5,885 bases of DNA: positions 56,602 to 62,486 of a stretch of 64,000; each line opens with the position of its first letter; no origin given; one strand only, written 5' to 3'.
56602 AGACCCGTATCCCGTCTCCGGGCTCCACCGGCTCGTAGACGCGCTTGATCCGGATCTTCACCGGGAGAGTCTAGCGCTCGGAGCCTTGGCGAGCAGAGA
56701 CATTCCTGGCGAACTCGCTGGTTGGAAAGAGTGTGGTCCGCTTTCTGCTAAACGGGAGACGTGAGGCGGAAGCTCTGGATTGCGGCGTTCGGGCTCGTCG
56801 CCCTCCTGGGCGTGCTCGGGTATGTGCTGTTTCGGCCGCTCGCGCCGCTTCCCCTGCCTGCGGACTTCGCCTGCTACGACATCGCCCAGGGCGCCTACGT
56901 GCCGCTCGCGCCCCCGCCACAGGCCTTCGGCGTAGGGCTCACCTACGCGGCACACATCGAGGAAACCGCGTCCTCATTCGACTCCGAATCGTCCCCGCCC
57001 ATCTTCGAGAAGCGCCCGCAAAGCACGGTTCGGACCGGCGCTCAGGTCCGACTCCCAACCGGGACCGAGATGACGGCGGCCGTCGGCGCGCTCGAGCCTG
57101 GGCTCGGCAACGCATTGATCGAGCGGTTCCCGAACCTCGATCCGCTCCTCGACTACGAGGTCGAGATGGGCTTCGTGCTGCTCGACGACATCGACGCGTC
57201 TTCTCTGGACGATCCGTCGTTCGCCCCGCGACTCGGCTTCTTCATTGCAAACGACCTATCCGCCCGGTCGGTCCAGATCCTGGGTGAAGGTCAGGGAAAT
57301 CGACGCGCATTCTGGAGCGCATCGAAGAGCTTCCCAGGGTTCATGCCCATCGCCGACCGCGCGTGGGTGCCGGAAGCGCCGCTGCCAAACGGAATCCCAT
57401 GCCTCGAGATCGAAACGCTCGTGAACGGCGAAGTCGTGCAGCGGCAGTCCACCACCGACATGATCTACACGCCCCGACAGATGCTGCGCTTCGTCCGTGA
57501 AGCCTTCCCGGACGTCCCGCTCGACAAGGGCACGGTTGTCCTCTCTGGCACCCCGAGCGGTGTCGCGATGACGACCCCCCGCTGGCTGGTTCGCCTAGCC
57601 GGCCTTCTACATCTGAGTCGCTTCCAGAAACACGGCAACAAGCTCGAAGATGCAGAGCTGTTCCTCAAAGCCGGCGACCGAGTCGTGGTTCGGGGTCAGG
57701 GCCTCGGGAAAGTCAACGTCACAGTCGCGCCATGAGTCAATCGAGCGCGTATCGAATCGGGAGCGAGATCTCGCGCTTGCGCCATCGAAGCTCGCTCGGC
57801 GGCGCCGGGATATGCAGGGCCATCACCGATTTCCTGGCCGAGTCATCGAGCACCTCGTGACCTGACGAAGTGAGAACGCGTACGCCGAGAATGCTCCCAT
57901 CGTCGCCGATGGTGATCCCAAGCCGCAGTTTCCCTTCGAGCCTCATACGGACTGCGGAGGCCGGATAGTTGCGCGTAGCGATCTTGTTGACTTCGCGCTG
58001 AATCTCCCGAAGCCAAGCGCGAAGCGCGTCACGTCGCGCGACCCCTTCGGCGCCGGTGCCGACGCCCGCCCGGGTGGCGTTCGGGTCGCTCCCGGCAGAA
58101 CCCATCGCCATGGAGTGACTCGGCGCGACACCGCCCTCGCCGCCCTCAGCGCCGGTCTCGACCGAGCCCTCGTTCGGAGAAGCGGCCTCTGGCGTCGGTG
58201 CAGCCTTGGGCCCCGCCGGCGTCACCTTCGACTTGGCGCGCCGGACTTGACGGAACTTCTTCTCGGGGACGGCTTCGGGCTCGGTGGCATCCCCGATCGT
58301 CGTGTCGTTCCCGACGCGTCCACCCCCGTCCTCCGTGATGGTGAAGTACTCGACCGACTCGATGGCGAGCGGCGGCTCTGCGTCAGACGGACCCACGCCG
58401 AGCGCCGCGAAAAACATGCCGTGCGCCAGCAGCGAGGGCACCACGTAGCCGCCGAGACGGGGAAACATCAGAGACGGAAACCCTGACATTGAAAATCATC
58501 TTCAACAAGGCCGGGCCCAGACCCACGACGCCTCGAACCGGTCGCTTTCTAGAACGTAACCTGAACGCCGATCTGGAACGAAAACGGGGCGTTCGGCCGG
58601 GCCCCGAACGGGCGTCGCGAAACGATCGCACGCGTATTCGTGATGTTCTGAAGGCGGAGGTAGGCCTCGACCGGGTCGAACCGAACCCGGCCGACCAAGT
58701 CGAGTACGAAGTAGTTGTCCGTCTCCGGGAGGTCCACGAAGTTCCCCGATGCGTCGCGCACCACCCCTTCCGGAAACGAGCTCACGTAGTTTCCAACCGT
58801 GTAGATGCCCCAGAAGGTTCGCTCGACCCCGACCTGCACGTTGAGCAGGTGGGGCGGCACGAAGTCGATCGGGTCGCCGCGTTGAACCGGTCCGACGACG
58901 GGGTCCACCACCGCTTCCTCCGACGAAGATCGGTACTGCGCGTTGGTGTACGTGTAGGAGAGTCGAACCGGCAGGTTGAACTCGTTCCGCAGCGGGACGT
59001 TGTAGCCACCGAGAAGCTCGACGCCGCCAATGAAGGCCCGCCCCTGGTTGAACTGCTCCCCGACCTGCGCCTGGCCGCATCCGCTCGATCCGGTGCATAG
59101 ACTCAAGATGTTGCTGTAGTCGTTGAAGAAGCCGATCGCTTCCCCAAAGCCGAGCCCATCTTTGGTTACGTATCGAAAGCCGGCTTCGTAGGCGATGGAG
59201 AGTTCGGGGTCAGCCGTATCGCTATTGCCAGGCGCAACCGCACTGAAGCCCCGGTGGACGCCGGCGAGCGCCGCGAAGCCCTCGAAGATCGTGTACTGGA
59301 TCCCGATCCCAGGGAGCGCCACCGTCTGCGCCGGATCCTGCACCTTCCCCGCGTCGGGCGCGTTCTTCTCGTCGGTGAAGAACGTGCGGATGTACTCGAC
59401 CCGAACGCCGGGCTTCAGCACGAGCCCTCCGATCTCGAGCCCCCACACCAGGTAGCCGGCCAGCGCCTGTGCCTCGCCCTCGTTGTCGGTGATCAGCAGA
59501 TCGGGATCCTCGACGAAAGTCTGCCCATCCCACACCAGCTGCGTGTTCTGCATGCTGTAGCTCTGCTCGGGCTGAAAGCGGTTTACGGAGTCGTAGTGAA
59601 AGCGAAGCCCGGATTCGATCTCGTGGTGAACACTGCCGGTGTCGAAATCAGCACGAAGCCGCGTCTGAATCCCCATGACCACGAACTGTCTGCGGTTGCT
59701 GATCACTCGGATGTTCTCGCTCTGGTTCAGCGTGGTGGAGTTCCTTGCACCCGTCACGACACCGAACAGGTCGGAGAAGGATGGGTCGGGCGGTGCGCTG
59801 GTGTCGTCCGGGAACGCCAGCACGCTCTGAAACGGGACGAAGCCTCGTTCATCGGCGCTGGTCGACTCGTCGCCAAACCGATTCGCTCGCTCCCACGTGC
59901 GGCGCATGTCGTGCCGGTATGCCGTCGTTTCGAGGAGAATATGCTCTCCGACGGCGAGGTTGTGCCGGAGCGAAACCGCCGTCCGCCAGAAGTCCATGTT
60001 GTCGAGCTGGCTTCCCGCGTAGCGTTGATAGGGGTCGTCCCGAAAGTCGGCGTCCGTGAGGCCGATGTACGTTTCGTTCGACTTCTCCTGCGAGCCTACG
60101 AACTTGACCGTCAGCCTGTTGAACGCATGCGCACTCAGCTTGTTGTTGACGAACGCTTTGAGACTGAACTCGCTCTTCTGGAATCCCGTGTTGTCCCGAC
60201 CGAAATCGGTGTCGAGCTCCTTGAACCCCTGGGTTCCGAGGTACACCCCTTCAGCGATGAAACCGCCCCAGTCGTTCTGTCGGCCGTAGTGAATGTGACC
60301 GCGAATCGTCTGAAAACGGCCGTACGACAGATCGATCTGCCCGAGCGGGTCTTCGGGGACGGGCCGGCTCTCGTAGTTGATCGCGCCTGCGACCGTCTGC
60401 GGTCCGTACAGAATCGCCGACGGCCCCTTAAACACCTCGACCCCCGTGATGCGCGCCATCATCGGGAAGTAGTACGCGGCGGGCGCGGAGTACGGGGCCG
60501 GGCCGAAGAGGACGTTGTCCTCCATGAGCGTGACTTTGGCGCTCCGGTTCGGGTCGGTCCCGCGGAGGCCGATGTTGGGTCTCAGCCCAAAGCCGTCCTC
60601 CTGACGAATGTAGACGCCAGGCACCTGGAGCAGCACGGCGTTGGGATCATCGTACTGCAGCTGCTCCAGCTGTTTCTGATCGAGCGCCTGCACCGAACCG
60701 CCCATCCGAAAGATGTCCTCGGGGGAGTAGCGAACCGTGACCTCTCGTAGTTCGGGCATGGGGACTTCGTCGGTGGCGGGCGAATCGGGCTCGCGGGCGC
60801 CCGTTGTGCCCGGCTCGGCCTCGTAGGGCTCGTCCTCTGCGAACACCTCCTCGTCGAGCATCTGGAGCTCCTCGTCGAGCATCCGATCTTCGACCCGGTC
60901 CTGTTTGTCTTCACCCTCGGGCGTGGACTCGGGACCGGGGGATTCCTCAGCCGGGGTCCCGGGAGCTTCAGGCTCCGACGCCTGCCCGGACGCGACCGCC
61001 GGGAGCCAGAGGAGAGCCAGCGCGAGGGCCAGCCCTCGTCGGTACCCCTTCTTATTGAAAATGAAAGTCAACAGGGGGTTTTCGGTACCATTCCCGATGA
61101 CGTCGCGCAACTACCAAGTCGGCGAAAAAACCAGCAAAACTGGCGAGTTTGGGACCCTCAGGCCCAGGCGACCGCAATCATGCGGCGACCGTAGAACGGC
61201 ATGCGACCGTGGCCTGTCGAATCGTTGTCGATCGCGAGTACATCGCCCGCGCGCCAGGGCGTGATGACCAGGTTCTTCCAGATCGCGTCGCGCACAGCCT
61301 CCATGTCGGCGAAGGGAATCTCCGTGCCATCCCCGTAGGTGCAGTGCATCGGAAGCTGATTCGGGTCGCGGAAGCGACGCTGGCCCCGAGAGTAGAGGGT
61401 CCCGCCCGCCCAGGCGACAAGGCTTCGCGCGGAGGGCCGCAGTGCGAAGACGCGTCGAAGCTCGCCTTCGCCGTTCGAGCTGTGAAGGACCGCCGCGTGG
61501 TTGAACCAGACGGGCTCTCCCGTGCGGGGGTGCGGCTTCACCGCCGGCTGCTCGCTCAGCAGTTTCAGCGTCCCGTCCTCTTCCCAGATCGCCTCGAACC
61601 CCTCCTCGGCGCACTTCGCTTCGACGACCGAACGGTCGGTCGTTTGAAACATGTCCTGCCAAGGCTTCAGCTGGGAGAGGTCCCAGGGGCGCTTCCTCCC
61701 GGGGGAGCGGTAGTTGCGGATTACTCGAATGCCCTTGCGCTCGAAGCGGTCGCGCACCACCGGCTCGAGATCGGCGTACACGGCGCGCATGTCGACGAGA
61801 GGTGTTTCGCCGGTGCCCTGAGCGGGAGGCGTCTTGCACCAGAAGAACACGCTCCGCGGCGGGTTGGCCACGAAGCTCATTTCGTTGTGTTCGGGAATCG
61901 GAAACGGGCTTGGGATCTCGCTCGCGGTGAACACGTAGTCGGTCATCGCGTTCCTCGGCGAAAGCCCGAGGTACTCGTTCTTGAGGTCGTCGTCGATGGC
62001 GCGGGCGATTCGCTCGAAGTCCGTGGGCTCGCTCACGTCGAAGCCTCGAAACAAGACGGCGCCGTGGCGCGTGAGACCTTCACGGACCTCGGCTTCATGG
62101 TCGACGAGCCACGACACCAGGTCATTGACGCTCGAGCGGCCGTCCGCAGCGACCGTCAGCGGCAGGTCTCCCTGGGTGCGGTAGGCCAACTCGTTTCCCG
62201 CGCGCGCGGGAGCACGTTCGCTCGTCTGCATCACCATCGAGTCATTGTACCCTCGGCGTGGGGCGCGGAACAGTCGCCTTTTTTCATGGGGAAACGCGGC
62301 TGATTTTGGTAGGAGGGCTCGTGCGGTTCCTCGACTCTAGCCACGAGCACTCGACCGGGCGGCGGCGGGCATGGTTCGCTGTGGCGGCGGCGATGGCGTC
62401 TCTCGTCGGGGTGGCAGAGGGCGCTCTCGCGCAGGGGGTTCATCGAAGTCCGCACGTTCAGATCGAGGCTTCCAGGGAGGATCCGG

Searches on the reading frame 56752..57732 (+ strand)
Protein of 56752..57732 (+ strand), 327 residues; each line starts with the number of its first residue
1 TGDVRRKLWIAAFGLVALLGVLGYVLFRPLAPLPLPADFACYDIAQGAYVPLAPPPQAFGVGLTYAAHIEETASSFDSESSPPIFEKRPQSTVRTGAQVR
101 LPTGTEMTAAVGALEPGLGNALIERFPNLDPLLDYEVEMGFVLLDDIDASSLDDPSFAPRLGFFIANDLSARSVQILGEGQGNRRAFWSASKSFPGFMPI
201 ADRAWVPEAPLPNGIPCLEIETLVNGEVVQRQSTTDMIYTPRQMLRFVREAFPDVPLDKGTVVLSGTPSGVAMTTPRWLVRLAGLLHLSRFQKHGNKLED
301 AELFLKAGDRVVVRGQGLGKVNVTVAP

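Call 52: search_protein_families(library=pfam, proteins=[window:56752-57732:+], max_evalue=0.0001)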
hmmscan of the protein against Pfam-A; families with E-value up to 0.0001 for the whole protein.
window:56752-57732:+ (327 aa): 1 family
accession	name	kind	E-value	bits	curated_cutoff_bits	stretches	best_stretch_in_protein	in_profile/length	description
PF01557.24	FAA_hydrolase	-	1.5e-32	113.4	23.9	1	59-325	3-213/214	Fumarylacetoacetate (FAA) hydrolase C-terminal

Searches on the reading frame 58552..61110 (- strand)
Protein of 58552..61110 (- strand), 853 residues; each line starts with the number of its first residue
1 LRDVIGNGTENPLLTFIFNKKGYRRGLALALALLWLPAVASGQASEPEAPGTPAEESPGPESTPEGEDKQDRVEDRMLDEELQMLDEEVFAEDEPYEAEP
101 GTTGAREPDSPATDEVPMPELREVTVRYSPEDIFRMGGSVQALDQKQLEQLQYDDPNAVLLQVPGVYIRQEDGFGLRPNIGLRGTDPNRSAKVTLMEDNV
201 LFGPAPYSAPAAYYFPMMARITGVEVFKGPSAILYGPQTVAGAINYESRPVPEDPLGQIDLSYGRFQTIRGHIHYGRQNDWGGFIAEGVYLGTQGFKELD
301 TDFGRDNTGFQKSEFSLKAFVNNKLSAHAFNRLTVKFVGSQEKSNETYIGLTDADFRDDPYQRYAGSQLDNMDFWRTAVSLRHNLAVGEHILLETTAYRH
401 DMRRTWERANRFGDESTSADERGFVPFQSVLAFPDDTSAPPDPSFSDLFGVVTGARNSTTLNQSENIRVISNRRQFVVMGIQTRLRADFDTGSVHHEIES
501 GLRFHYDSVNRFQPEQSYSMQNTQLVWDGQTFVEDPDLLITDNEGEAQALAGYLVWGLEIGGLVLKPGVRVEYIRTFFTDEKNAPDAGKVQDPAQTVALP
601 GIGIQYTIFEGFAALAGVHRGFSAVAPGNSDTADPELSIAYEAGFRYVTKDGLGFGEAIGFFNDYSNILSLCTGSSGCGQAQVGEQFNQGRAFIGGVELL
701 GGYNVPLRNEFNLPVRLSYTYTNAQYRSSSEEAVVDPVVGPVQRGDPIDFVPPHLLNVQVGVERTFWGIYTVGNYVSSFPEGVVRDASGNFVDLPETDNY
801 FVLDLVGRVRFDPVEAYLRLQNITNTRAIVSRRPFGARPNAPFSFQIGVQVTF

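Call 52: search_protein_families(library=pfam, proteins=[window:58552-61110:-], max_evalue=0.0001)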
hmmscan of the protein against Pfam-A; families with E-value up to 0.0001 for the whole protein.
window:58552-61110:- (853 aa): 1 family
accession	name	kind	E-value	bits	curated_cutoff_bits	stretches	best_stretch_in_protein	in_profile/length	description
PF07715.20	Plug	-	1.4e-13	51.7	23.9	1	136-243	5-107/107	TonB-dependent Receptor Plug Domain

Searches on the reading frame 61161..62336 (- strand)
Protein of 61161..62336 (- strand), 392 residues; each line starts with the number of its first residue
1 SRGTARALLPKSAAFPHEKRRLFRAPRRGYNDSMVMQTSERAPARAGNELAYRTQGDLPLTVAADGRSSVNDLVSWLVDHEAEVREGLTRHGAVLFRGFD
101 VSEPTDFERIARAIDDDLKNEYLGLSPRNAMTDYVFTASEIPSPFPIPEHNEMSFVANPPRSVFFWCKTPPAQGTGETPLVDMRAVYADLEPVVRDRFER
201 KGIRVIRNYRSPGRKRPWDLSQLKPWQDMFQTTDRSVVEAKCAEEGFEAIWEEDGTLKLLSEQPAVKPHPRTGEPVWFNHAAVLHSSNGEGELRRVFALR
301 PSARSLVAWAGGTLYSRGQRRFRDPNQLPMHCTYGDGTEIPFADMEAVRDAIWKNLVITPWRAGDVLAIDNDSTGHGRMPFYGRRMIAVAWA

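Call 52: search_protein_families(library=pfam, proteins=[window:61161-62336:-], max_evalue=0.0001)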
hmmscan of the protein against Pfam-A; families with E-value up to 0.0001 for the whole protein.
window:61161-62336:- (392 aa): 1 family
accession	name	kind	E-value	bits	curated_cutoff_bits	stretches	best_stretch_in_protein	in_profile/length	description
PF02668.22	TauD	-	2.1e-39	136.5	27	1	61-391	8-267/267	Taurine catabolism dioxygenase TauD, TfdA family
